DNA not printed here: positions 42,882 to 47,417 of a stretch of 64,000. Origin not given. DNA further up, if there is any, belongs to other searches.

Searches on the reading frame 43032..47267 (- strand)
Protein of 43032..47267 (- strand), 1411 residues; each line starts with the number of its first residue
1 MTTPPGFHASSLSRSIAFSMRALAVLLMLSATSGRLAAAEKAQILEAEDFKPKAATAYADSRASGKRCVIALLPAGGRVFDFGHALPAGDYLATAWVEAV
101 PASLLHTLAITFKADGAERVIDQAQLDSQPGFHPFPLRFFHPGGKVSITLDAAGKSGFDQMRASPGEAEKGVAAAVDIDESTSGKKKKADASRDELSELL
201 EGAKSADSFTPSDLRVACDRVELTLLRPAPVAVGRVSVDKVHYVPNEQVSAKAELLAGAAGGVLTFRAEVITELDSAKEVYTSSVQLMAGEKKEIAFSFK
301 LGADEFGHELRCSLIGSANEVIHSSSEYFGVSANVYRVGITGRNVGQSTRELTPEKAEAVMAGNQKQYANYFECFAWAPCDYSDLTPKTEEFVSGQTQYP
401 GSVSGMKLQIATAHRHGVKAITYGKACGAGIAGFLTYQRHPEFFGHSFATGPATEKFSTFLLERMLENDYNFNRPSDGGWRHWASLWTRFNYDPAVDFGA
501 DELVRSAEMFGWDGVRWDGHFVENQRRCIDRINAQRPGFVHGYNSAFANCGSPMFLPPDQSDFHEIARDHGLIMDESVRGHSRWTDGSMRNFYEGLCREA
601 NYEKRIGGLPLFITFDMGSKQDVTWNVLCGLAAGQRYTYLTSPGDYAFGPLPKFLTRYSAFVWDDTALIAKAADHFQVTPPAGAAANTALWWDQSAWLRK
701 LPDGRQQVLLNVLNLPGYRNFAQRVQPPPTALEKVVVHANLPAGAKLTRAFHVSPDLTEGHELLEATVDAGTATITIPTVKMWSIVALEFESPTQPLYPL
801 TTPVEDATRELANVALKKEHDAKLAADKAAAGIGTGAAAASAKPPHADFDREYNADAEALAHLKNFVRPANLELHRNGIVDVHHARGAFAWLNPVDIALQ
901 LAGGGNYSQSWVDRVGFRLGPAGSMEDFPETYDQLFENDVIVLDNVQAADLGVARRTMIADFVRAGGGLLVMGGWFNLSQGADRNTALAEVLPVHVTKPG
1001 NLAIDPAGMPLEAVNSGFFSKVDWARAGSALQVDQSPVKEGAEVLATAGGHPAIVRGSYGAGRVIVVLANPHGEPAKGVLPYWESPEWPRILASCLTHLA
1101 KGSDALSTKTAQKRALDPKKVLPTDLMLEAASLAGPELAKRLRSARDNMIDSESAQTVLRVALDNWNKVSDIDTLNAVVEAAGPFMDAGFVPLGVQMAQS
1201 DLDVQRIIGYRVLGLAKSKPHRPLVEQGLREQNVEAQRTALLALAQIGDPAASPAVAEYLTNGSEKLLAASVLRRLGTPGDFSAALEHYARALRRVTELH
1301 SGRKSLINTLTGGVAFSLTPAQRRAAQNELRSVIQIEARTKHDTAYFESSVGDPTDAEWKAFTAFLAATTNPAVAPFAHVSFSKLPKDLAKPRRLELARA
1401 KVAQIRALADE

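Call 25: search_protein_families(library=pfam, proteins=[window:43032-47267:-], max_evalue=0.001)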
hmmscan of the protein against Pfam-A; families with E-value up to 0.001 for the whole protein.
window:43032-47267:- (1411 aa): 4 families
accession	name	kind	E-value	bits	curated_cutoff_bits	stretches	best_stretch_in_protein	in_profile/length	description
PF07090.17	GATase1_like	-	2.6e-10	40.8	27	1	926-1069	55-217/247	Putative glutamine amidotransferase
PF13646.12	HEAT_2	-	9e-06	26.3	27.7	1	1201-1272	13-83/88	HEAT repeats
PF24157.1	DUF7408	-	0.0001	22.8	27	1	937-1065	37-150/174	Domain of unknown function (DUF7408)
PF13199.12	Glyco_hydro_66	-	0.00063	18.9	23.7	0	653-786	409-545/546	Glycosyl hydrolase family 66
